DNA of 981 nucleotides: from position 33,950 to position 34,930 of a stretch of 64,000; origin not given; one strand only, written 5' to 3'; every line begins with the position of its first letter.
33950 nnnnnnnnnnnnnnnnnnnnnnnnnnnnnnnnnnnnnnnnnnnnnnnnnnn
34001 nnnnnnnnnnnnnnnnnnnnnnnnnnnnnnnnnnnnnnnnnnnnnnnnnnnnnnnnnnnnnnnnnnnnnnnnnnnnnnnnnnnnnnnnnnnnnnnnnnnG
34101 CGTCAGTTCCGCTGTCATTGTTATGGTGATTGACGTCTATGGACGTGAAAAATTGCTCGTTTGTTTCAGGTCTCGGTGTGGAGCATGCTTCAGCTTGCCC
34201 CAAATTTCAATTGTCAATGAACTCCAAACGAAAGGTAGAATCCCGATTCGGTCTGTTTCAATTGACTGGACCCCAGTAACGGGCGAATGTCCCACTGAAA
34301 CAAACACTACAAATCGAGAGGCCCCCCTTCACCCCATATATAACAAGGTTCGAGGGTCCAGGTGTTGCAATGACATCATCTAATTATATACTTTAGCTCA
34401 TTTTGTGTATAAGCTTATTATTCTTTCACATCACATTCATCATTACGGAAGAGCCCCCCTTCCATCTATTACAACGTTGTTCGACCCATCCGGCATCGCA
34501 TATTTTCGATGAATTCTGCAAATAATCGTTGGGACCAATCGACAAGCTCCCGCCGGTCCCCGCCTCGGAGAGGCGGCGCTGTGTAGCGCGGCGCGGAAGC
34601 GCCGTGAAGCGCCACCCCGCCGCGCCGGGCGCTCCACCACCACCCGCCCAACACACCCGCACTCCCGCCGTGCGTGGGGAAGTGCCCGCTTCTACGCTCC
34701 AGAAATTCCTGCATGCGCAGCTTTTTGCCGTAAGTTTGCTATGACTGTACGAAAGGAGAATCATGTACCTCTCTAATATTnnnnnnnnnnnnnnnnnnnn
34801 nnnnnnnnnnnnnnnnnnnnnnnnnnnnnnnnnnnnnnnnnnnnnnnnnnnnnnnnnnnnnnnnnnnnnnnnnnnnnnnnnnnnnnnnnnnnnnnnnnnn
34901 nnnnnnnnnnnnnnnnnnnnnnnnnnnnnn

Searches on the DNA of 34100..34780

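Call 53: search_rna_families(source=window, start=34100, end=34780, threshold=evalue, max_evalue=10)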
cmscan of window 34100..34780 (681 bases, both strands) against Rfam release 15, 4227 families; matches with E-value up to 10: 4.
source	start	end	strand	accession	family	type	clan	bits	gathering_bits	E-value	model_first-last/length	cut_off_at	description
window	34561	34606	-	RF01687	Acido-Lenti-1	Gene; sRNA;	-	22.2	37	0.0099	1-46/46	no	Acido-Lenti-1 RNA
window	34204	34310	-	RF01418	HIV_POL-1_SL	Cis-reg;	-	14.6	54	8.2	1-113/113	no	HIV pol-1 stem loop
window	34365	34473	-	RF01295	SCARNA7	Gene; snRNA; snoRNA; scaRNA;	-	12.7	65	0.73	1-330/330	no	Small Cajal body-specific RNA 7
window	34250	34304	+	RF01977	HOTAIRM1_3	Gene; lncRNA;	-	10.9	37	6.8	1-59/59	no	HOX antisense intergenic RNA myeloid 1 conserved region 3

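Call 93: search_rna_families(source=window, start=34440, end=34770, threshold=evalue, max_evalue=1, show_alignments=1)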
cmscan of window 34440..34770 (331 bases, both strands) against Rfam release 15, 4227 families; matches with E-value up to 1: 1.
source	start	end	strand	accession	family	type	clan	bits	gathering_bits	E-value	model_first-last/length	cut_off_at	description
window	34561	34606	-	RF01687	Acido-Lenti-1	Gene; sRNA;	-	22.2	37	0.0048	1-46/46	no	Acido-Lenti-1 RNA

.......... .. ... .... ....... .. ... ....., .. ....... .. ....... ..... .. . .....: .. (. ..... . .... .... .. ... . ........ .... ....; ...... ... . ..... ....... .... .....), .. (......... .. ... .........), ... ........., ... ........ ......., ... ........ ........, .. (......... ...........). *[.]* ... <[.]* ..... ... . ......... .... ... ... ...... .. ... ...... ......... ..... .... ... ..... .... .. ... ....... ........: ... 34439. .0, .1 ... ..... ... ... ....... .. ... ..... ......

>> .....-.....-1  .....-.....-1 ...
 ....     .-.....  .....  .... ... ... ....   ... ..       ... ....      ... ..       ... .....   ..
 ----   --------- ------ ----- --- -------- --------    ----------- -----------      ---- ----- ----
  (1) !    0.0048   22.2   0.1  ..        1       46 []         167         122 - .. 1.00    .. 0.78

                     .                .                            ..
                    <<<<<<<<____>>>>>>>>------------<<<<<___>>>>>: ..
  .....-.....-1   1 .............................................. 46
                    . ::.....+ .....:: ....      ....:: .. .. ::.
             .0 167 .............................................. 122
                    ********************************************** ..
